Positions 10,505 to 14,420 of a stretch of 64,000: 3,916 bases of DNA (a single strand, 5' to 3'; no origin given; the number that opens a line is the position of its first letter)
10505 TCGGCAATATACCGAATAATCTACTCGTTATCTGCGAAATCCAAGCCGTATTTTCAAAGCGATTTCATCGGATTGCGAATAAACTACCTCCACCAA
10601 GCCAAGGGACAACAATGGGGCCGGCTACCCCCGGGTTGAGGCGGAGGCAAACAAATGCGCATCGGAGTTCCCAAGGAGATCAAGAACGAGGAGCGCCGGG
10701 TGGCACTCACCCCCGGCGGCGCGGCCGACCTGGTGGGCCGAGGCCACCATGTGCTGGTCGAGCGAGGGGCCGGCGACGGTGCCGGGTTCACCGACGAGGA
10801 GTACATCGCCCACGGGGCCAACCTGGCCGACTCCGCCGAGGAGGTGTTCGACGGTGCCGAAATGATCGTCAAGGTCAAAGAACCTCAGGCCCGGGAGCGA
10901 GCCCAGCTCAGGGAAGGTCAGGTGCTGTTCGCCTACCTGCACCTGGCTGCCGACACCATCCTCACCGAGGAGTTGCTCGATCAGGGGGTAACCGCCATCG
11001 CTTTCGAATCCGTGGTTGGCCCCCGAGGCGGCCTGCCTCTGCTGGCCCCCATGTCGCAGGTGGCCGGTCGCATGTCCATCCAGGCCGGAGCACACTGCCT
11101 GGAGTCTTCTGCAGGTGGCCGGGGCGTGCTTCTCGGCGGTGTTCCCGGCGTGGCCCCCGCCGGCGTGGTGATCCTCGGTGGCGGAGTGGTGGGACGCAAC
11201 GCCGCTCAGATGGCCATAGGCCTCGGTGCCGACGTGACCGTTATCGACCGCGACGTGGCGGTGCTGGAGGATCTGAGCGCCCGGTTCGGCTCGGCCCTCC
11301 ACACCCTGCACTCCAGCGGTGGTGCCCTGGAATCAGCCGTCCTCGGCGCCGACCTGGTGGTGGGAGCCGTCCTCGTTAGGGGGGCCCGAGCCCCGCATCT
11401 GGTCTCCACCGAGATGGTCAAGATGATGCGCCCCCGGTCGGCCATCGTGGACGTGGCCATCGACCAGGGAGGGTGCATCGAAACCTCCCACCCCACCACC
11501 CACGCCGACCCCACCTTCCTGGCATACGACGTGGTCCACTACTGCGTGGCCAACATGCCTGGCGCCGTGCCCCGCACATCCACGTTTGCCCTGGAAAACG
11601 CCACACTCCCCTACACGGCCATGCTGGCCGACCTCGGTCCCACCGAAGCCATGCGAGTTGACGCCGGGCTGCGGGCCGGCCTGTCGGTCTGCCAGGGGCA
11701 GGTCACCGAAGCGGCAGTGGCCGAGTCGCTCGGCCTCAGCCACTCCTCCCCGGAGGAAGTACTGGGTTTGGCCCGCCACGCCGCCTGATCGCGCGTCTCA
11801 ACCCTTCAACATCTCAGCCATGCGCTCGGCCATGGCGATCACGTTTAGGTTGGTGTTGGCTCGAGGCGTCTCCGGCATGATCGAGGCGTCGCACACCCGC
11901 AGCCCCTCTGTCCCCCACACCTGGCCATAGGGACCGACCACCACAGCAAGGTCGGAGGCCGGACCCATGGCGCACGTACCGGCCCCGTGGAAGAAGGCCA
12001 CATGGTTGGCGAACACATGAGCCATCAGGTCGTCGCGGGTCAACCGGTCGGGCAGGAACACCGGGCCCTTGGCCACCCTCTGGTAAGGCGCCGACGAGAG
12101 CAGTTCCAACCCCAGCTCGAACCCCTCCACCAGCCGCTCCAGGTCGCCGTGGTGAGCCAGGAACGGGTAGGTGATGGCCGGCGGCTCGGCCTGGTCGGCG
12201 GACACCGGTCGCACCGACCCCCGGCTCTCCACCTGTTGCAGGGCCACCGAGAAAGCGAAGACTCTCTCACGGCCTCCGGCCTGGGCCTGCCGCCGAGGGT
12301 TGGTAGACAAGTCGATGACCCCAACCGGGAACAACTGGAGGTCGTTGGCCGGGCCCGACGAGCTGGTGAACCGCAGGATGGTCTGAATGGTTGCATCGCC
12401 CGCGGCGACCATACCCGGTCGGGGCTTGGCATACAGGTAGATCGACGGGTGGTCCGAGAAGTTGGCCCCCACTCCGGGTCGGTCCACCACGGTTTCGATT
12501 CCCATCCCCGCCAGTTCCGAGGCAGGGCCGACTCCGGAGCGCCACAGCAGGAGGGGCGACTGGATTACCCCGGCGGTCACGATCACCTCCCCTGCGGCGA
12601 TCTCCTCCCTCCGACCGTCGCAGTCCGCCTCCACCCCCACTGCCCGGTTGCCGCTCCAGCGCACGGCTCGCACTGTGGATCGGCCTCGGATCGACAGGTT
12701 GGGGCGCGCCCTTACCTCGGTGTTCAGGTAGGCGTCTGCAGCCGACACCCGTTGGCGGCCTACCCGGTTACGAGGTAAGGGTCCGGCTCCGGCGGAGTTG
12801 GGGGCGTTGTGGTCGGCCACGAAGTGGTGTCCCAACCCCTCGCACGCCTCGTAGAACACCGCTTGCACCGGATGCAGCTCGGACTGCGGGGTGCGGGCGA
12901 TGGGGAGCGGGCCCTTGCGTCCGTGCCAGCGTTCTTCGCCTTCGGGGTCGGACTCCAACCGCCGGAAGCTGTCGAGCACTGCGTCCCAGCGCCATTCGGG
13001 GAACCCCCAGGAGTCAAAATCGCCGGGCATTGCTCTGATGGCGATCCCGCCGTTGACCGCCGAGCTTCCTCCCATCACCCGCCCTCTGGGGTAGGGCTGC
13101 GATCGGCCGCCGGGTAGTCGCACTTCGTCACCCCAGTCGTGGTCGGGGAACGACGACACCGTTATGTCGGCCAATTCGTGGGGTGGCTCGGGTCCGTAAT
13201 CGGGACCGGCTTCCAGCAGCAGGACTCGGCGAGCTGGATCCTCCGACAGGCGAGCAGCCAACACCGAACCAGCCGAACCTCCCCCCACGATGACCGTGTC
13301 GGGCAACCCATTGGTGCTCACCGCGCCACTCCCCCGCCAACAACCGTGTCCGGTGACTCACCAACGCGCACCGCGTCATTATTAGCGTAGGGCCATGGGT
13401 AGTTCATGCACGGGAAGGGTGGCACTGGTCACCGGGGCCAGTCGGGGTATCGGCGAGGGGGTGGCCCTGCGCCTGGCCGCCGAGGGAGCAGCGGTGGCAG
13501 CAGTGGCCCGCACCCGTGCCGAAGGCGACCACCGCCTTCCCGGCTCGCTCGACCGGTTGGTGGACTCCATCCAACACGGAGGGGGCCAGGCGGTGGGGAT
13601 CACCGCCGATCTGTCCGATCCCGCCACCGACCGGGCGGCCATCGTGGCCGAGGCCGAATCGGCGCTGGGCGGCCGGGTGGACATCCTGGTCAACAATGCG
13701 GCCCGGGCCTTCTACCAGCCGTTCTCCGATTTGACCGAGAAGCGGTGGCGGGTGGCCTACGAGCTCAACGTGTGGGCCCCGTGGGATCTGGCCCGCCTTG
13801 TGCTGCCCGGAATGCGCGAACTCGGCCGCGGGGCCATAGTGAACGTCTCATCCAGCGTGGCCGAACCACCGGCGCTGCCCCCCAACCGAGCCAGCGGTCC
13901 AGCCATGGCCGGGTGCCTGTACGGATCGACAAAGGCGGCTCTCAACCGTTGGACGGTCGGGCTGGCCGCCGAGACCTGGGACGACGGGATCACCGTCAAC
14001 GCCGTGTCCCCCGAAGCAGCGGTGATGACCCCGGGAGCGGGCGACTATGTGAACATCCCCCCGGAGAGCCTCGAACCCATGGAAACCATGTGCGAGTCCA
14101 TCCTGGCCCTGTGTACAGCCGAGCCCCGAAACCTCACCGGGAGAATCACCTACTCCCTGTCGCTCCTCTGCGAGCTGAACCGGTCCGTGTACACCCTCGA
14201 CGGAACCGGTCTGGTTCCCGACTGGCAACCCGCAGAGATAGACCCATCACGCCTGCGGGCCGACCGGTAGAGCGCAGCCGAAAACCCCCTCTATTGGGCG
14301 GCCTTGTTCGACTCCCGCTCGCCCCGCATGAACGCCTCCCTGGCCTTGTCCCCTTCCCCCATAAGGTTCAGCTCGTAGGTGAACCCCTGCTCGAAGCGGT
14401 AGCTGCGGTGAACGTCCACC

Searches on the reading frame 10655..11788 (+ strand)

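Call 57: search_protein_families(library=pfam, proteins=[window:10655-11788:+], max_evalue=0.0001)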
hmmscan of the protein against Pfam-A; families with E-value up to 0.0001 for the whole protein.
window:10655-11788:+ (377 aa): 4 families
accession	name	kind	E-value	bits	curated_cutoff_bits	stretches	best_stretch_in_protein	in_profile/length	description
PF01262.27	AlaDh_PNT_C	-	5.1e-78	261.8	23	1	141-352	1-213/214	Alanine dehydrogenase/PNT, C-terminal domain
PF05222.21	AlaDh_PNT_N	-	1.3e-47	161.9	30.4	1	4-137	1-136/136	Alanine dehydrogenase/PNT, N-terminal domain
PF00070.33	Pyr_redox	-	1.2e-05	26.2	22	0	171-216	2-47/82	Pyridine nucleotide-disulphide oxidoreductase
PF07992.20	Pyr_redox_2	-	1.8e-05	24.8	26.1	1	164-219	142-193/291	Pyridine nucleotide-disulphide oxidoreductase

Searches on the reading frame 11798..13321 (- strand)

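Call 58: search_protein_families(library=pfam, proteins=[window:11798-13321:-], max_evalue=0.0001)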
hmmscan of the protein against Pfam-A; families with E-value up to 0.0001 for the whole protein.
window:11798-13321:- (507 aa): 4 families
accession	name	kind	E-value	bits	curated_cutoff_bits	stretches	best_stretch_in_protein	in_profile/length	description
PF00732.25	GMC_oxred_N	-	1.2e-34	120.4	23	1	8-292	2-217/218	GMC oxidoreductase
PF05199.19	GMC_oxred_C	-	5.8e-30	105.1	24.6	1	365-498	2-139/139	GMC oxidoreductase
PF01266.30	DAO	-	3.8e-06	27.1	27.9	0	8-43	1-35/353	FAD dependent oxidoreductase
PF13450.12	NAD_binding_8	-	3.6e-05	24.4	21.9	1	11-43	1-32/68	NAD(P)-binding Rossmann-like domain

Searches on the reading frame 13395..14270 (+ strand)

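Call 58: search_protein_families(library=pfam, proteins=[window:13395-14270:+], max_evalue=0.0001)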
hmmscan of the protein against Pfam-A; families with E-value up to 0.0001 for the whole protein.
window:13395-14270:+ (291 aa): 3 families
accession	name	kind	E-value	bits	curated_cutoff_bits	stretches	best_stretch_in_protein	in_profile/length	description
PF00106.31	adh_short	-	2.4e-36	125.5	26.6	1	8-208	1-181/195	short chain dehydrogenase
PF13561.12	adh_short_C2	-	1.3e-27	97.3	27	1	14-213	1-179/236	Enoyl-(Acyl carrier protein) reductase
PF08659.16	KR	-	5.6e-06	26.8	22.6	1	10-138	3-125/180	KR domain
